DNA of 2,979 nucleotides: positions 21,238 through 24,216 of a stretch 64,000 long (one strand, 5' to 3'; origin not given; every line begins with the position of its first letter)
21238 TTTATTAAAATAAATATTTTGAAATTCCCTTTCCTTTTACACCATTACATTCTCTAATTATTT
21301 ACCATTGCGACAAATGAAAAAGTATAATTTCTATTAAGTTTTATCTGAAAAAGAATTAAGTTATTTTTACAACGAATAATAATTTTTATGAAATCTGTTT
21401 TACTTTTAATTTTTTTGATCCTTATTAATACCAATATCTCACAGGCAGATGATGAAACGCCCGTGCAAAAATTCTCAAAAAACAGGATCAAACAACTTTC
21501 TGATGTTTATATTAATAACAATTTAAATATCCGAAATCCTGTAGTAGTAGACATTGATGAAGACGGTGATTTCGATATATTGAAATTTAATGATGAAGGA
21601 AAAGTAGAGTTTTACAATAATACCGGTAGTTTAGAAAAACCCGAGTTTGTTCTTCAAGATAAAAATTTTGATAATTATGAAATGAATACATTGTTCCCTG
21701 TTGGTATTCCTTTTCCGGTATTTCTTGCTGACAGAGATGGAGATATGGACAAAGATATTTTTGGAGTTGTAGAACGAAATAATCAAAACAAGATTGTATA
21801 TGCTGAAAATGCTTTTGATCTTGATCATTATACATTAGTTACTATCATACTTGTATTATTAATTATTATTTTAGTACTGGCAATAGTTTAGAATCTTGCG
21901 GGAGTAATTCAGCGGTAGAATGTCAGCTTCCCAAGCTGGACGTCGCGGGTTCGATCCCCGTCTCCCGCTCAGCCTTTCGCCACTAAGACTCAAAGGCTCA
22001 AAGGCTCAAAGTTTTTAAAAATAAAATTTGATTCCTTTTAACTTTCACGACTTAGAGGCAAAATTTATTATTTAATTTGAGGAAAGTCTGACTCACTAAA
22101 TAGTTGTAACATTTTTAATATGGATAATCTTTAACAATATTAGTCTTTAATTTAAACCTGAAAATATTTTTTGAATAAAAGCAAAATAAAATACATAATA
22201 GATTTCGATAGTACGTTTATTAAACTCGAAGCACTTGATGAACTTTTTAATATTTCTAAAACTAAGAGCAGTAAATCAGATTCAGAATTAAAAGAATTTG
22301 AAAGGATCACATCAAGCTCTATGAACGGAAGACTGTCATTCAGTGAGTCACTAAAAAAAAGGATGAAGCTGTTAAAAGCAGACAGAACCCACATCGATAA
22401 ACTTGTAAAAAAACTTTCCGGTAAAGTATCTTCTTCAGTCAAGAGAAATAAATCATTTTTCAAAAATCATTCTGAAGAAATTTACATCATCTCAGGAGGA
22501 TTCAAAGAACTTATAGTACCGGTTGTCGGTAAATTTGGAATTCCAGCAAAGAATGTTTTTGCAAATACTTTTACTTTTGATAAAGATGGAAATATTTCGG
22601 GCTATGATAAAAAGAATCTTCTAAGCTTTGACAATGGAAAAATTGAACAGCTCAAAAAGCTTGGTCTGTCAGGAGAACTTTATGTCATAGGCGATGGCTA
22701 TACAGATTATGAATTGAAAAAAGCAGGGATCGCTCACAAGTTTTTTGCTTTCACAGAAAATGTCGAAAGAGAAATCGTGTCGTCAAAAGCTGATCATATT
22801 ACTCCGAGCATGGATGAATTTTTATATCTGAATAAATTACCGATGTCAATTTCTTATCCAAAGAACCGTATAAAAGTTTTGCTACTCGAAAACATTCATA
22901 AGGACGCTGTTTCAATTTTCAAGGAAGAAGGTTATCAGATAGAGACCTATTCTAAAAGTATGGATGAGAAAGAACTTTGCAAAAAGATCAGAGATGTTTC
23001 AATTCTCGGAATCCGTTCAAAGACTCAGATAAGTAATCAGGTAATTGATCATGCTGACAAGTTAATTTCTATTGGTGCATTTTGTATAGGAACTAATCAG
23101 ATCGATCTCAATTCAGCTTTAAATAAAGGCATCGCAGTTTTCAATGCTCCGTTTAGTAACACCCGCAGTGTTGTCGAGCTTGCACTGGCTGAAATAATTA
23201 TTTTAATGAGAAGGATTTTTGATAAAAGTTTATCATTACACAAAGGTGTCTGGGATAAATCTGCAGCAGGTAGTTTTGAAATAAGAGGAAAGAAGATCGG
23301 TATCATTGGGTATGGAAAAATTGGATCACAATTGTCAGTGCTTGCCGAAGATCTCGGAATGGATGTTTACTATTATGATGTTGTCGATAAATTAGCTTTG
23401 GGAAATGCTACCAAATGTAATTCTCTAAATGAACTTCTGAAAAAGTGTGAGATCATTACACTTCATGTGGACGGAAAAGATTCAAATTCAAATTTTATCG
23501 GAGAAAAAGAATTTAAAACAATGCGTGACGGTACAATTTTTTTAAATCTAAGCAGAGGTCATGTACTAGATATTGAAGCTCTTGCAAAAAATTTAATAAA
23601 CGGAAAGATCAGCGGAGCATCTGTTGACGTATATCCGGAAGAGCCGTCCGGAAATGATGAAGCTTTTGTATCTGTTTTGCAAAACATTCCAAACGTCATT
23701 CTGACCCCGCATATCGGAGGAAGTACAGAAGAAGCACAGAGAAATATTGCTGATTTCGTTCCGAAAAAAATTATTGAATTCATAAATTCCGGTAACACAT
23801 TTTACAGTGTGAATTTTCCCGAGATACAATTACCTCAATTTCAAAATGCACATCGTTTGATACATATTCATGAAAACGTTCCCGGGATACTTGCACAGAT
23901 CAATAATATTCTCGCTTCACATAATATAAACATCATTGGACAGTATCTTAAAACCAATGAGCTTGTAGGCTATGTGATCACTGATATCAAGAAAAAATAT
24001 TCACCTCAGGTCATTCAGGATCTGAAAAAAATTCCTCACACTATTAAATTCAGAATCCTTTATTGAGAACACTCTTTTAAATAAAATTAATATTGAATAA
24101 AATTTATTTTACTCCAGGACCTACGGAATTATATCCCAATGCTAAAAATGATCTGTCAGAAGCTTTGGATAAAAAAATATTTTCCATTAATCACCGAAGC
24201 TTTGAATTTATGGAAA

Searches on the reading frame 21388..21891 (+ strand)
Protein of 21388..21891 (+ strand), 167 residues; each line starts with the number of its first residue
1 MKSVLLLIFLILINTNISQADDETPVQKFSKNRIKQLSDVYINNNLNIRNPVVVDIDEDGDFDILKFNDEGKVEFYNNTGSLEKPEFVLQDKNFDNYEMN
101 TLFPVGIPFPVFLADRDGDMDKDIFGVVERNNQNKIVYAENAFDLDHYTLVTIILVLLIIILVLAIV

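Call 95: search_protein_families(library=pfam, proteins=[window:21388-21891:+], max_evalue=0.001)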
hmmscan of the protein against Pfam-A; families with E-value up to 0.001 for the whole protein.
window:21388-21891:+ (167 aa): 1 family
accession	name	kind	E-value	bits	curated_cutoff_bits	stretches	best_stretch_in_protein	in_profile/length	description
PF13517.12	FG-GAP_3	-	0.00078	20.4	26.9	0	34-65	29-60/61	FG-GAP-like repeat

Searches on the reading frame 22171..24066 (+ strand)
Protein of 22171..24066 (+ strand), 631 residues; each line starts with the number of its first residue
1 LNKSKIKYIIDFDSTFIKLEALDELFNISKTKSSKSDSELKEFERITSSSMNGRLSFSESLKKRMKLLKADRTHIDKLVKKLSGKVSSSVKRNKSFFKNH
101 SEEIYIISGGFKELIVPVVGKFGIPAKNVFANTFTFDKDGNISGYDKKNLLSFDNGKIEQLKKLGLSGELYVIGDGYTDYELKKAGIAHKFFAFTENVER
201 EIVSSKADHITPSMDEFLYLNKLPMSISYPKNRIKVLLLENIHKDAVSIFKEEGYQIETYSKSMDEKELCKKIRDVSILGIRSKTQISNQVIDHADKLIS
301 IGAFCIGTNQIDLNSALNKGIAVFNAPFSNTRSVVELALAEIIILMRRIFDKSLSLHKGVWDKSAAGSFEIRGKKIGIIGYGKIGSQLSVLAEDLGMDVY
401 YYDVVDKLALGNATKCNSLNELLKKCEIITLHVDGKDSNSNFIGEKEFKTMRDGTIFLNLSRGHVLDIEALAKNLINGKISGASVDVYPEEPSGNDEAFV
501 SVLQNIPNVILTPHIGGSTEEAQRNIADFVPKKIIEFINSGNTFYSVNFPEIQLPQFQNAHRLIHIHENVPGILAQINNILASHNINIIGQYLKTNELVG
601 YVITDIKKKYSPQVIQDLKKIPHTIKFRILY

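Call 95: search_protein_families(library=pfam, proteins=[window:22171-24066:+], max_evalue=0.001)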
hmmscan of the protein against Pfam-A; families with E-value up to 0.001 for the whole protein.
window:22171-24066:+ (631 aa): 6 families
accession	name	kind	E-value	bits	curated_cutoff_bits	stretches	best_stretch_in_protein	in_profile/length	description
PF02826.25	2-Hacid_dh_C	-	6.1e-43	146.7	25.1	1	340-516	2-178/178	D-isomer specific 2-hydroxyacid dehydrogenase, NAD binding domain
PF00389.36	2-Hacid_dh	-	3.4e-31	108.1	24.6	1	236-547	1-133/134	D-isomer specific 2-hydroxyacid dehydrogenase, catalytic domain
PF22629.2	ACT_AHAS_ss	-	6.9e-12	45.8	27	1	563-626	1-67/67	AHAS small subunit-like ACT domain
PF03446.21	NAD_binding_2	-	6.6e-06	26.7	21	1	375-475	1-107/161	NAD binding domain of 6-phosphogluconate dehydrogenase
PF12710.13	HAD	-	7.2e-06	27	27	1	11-182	4-187/189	haloacid dehalogenase-like hydrolase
PF01842.31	ACT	-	5.5e-05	23.3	27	1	567-589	7-29/66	ACT domain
